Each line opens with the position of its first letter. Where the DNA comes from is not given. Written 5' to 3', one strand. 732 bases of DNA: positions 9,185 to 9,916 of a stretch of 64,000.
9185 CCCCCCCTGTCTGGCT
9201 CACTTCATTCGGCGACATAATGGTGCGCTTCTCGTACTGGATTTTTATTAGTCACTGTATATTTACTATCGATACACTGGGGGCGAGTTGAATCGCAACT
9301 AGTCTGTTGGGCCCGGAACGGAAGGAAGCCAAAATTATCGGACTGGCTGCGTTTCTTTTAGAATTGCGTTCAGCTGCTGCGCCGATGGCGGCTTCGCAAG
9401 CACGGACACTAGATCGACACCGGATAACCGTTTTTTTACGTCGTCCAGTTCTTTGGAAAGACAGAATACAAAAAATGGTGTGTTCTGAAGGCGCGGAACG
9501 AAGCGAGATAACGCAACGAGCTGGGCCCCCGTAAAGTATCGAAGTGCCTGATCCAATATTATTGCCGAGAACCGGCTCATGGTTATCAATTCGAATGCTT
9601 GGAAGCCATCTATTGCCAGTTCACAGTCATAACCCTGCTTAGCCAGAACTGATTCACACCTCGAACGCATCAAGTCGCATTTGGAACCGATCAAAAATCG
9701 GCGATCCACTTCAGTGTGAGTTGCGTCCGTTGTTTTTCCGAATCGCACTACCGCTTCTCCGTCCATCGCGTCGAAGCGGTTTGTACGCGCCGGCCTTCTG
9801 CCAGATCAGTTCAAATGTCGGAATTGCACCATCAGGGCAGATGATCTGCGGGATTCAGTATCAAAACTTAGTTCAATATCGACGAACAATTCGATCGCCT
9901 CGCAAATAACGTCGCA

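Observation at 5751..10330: ~4.6-kb low-GC island of two minus-strand operons with regulatory-looking but unassignable gene content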

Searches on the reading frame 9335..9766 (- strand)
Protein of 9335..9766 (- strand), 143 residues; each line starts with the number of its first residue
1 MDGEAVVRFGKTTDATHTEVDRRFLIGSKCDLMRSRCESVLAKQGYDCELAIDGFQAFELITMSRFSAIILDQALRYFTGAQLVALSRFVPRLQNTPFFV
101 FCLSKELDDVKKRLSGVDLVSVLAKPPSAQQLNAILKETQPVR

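Call 3: search_protein_families(library=pfam, proteins=[window:9335-9766:-], max_evalue=0.1)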
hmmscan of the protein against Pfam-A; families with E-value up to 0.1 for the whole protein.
window:9335-9766:- (143 aa): 1 family
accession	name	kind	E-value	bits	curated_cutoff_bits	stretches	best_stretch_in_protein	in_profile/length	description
PF00072.30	Response_reg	-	2.1e-07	31.5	30.2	1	32-136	9-110/111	Response regulator receiver domain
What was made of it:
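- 9335..9766 (-): 143-aa stand-alone atypical receiver (pseudo-receiver). It keeps the acceptor Asp (ILD) and the conserved Lys (AKP), but the acidic pair is replaced by Ser-Lys. PF00072, E 2e-7, 31.5 bits against a cut-off of 30.2 (call 3).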

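Call 4: search_protein_families(library=ncbifam, proteins=[window:9335-9766:-], max_evalue=0.1)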
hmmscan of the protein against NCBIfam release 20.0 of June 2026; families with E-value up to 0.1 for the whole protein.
window:9335-9766:- (143 aa): 20 families
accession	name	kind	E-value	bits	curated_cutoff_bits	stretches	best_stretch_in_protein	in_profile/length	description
NF012023.0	PRK15479.1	equivalog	1.8e-05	24.4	337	1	36-137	15-113/224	transcriptional regulator TctD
NF008302.0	PRK11091.1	equivalog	6e-05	21.4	838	1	37-138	541-641/779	aerobic respiration two-component sensor histidine kinase ArcB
NF007928.2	PRK10643.1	equivalog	0.00017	21.3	330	1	31-134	10-110/216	two-component system response regulator PmrA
NF007969.0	PRK10693.1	equivalog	0.00037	19.6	329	1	20-126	6-109/337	two-component system response regulator RssB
NF045944.1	ResRegRpaBCyano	equivalog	0.0004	19.8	330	1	39-135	15-107/229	response regulator transcription factor RpaB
TIGR02956.1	TMAO_torS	equivalog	0.00086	17.5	676.5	1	38-138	718-818/967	TMAO reductase system sensor histidine kinase/response regulator TorS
NF041733.1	resp_reg_CseB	equivalog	0.002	17.5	350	1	30-117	9-94/228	two-component system response regulator CseB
TIGR02154.1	PhoB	equivalog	0.0026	17.1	296.2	1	34-137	15-117/226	phosphate regulon transcriptional regulator PhoB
TIGR01387.1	cztR_silR_copR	subfamily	0.0064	16.2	279.2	1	40-126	17-100/218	heavy metal response regulator transcription factor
NF008567.0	PRK11517.1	equivalog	0.0077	15.6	353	1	38-133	17-108/223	response regulator transcription factor HprR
NF040534.1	resp_reg_YycF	equivalog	0.0093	15.2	340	1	40-135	19-110/231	response regulator YycF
NF045717.1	DVU0259_DivK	exception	0.011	15.9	160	1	34-139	15-115/117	DVU0259 family response regulator domain-containing protein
NF052313.1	T9SS_RR_PorX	equivalog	0.011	14.5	300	1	40-137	19-113/513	T9SS response regulator signal transducer PorX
NF045991.1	RespRegCtrARhodob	equivalog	0.017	14.8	350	1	35-131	14-107/224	response regulator transcription factor CtrA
NF053854.1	RespRegPhoBBctds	equivalog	0.019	14.3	270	1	39-109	16-84/225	two-component system response regulator PhoB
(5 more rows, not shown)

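Call 26: search_protein_families(library=padloc, proteins=[window:9335-9766:-], max_evalue=0.1)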
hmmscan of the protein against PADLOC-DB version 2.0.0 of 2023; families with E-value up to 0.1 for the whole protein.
window:9335-9766:- (143 aa): 1 family
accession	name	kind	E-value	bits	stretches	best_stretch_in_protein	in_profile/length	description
PDLC04055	PD-T4-6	-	0.017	11.9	1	40-139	384-482/496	-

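Call 27: search_protein_families(library=phrogs, proteins=[window:9335-9766:-], max_evalue=0.1)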
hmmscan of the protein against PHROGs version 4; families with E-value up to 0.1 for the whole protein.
window:9335-9766:- (143 aa): 2 families
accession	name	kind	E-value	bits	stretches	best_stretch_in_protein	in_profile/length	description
phrog_5982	-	unknown function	3.5e-05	22.9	1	19-137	866-982/1030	-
phrog_731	-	unknown function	0.0018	18.6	1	32-98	12-76/227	-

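Call 106: search_solved_structures(query=window:9335-9766:-, max_evalue=0.001, show_alignments=2)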
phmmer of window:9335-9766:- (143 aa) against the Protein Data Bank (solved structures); distinct sequences matched with E-value up to 0.001: 6.
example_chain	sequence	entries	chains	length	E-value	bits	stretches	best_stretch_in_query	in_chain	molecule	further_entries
5t3y_A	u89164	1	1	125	5.8e-06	29.4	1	31-106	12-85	Two-component system response regulator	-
4hnr_A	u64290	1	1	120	0.00011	25.3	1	34-132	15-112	Chemotaxis protein CheY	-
4h60_A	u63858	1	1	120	0.00011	25.3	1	34-132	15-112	Chemotaxis protein CheY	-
6ont_A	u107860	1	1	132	0.00021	24.4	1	39-132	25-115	Two-component response regulator 1452 receiver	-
2jvi_A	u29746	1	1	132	0.00068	22.7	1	34-141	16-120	Sporulation initiation phosphotransferase F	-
1pey_A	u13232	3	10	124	0.00088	22.3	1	33-141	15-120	Sporulation initiation phosphotransferase F | SPORULATION RESPONSE REGULATORY PROTEIN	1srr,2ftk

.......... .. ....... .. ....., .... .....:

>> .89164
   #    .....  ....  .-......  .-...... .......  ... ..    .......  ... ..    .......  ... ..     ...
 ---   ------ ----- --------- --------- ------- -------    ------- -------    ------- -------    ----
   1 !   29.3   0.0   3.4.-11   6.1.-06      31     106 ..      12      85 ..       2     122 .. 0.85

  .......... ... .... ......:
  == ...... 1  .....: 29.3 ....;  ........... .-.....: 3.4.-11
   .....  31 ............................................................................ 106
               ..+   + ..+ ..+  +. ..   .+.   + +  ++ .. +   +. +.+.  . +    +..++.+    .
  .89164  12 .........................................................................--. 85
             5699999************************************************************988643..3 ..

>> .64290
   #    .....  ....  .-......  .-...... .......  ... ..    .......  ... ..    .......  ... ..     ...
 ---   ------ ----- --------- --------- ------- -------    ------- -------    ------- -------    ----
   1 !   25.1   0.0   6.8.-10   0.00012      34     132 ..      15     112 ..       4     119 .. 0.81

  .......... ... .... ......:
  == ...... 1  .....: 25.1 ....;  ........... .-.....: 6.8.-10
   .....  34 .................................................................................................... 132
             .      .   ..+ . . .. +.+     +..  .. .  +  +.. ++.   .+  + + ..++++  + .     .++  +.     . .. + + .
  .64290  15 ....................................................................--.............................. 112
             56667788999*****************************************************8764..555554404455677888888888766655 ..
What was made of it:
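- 9335..9766 (-): Aligns to PDB CheY and other receivers (call 106).
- On Response-regulator receiver domain (PF00072): PDB receivers match at E 6e-6 to 9e-4 (call 106).
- On Response-regulator receiver domain: IILDQ aligns with the acceptor Asp of solved receivers, and AKPP with (V)KPF (call 106).
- Closest known: Single-domain CheY-like receivers and pseudo-receivers. Same: The best solved relatives include CheY and Spo0F (call 106).
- The receiver is of the single-domain CheY type (call 106).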
